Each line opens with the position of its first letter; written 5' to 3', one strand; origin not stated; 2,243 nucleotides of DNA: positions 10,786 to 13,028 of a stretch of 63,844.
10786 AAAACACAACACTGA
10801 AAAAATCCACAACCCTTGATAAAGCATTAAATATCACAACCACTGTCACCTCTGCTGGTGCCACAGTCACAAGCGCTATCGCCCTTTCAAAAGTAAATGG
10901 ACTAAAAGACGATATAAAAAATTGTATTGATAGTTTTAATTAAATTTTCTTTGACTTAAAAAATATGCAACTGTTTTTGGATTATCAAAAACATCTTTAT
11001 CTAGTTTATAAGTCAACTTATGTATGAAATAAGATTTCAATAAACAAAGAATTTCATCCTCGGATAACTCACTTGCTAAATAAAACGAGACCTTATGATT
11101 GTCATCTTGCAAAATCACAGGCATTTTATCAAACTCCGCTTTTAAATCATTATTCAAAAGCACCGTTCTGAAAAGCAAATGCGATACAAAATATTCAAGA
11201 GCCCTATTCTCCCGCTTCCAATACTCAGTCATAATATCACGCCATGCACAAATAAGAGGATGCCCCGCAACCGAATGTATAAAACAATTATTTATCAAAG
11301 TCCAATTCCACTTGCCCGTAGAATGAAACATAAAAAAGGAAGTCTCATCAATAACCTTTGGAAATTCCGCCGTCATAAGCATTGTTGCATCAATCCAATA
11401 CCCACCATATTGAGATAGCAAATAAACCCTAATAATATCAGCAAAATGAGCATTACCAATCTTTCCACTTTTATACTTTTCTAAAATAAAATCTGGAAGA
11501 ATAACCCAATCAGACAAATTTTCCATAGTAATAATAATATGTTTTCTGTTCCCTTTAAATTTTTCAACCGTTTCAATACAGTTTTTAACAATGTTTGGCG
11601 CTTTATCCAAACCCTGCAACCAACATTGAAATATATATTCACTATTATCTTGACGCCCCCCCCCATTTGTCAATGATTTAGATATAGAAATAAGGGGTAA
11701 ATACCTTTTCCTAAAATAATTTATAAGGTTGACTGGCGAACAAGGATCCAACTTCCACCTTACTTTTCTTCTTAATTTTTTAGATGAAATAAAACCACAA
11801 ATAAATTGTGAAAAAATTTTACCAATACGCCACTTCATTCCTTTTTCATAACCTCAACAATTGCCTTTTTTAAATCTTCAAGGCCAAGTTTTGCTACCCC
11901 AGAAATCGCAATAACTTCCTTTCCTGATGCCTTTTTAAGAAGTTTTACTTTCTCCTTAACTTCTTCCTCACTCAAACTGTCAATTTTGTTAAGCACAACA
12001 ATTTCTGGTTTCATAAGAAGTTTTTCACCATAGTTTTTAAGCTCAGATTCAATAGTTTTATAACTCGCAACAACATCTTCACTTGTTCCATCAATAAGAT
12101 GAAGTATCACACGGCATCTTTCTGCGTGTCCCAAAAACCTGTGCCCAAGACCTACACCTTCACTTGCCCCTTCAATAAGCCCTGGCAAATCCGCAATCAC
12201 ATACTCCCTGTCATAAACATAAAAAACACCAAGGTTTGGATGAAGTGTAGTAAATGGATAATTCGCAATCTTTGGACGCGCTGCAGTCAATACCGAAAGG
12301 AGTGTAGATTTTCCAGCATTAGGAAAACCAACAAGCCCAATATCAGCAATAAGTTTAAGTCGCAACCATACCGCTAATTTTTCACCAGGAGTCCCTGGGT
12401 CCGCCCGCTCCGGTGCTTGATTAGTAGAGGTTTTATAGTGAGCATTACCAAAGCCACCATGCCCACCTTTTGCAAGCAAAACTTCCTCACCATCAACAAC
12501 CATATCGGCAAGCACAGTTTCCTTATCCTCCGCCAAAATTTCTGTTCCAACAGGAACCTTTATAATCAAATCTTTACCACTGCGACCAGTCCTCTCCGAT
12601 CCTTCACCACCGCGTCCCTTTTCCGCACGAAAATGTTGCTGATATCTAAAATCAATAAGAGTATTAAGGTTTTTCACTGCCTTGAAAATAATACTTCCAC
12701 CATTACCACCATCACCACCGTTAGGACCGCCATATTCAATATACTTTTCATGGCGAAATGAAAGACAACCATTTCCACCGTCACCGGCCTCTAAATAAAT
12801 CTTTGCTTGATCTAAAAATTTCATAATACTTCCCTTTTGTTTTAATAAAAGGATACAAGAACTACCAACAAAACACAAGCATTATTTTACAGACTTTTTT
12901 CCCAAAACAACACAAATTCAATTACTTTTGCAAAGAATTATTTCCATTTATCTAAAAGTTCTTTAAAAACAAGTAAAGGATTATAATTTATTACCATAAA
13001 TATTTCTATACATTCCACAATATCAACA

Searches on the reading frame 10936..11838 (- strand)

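Call 27: search_protein_families(library=ncbifam, proteins=[window:10936-11838:-], max_evalue=0.00001)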
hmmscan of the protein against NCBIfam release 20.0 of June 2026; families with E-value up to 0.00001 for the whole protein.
window:10936-11838:- (300 aa): 0 families

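Call 60: search_protein_families(library=pfam, proteins=[window:10936-11838:-], max_evalue=0.01)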
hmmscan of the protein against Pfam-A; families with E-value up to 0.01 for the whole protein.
window:10936-11838:- (300 aa): 2 families
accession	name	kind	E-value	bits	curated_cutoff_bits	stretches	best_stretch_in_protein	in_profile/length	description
PF05704.18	Caps_synth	-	4.3e-64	217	24.5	1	63-286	44-271/278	Capsular polysaccharide synthesis protein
PF04488.21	Gly_transf_sug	-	0.00024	22.1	23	1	85-168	5-92/93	Glycosyltransferase sugar-binding region containing DXD motif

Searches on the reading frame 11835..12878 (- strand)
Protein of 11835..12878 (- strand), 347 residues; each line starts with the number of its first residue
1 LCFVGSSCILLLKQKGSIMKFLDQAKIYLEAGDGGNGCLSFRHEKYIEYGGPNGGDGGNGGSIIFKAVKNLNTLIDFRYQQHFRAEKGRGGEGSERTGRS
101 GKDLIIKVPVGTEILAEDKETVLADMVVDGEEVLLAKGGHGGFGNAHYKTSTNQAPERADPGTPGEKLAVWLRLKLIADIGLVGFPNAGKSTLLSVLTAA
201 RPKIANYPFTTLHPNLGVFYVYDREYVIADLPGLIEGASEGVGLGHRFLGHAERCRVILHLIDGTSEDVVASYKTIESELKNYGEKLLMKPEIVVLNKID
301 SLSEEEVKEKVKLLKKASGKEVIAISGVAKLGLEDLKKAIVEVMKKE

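Call 27: search_protein_families(library=ncbifam, proteins=[window:11835-12878:-], max_evalue=0.00001)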
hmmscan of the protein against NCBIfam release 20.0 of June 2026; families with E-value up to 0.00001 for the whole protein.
window:11835-12878:- (347 aa): 19 families
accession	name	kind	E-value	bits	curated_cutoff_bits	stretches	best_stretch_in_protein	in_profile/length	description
TIGR02729.1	Obg_CgtA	equivalog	9.1e-139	462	280.25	1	21-344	1-328/329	Obg family GTPase CgtA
NF008956.1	PRK12299.1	equivalog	3.4e-138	460.1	300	1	20-345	1-326/327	GTPase ObgE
NF008955.0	PRK12297.1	equivalog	5.3e-137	457.2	406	1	19-346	1-330/429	GTPase ObgE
NF008954.1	PRK12296.1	equivalog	2.1e-108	362.8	377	1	19-346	2-341/470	GTPase ObgE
NF007171.0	PRK09602.1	subfamily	1.5e-23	83.3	387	2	179-222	4-47/397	YchF-related putative GTPase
TIGR03156.1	GTP_HflX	equivalog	2.4e-18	66.2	216.75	1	177-343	189-350/351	GTPase HflX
NF000908.1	PRK00089.1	equivalog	5.8e-16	58.6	237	1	180-346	6-169/291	GTPase Era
TIGR00092.1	TIGR00092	equivalog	9.1e-16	57.9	279.2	1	180-267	5-110/368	redox-regulated ATPase YchF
TIGR00437.1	feoB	equivalog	2.2e-12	46.5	315.65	1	184-342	1-152/594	ferrous iron transport protein B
NF008280.0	PRK11058.1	equivalog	4.7e-12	45.4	441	1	177-344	197-361/426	ribosome rescue GTPase HflX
TIGR03594.1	GTPase_EngA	equivalog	1.1e-11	44.5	306.7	1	180-346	3-162/432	ribosome biogenesis GTPase Der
TIGR00231.1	small_GTP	domain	2.4e-11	43.7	42.5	1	179-337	5-159/164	GTP-binding protein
NF007105.0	PRK09554.1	equivalog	5.4e-11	41.4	683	1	179-344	5-167/772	Fe(2+) transporter permease subunit FeoB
TIGR03598.1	GTPase_YsxC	equivalog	4.8e-09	36.2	124.45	1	178-340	19-185/186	ribosome biogenesis GTP-binding protein YihA/YsxC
TIGR03596.1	GTPase_YlqF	equivalog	1.2e-07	31.4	208.2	0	287-346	46-104/276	ribosome biogenesis GTPase YlqF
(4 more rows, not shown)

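Call 81: find_encoding_contigs(protein=window:11835-12824:-, flank=2500, max_places=10)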
Protein window:11835-12824:- (329 aa): 1 contig read that carries it; 1 place shown.
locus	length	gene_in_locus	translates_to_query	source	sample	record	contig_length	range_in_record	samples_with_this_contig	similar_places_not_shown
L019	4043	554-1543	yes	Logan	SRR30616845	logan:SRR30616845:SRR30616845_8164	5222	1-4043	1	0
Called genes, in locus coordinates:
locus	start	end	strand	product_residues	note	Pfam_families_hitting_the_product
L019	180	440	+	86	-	PF12844:HTH_19 (weak), PF13560:HTH_31 (weak), PF01381:HTH_3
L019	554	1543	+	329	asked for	PF01018:GTP1_OBG, PF00009:GTP_EFTU (faint), PF01926:MMR_HSR1, PF02421:FeoB_N, PF16897:MMR_HSR1_Xtn (weak)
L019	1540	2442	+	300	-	PF05704:Caps_synth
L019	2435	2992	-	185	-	-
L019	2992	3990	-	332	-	-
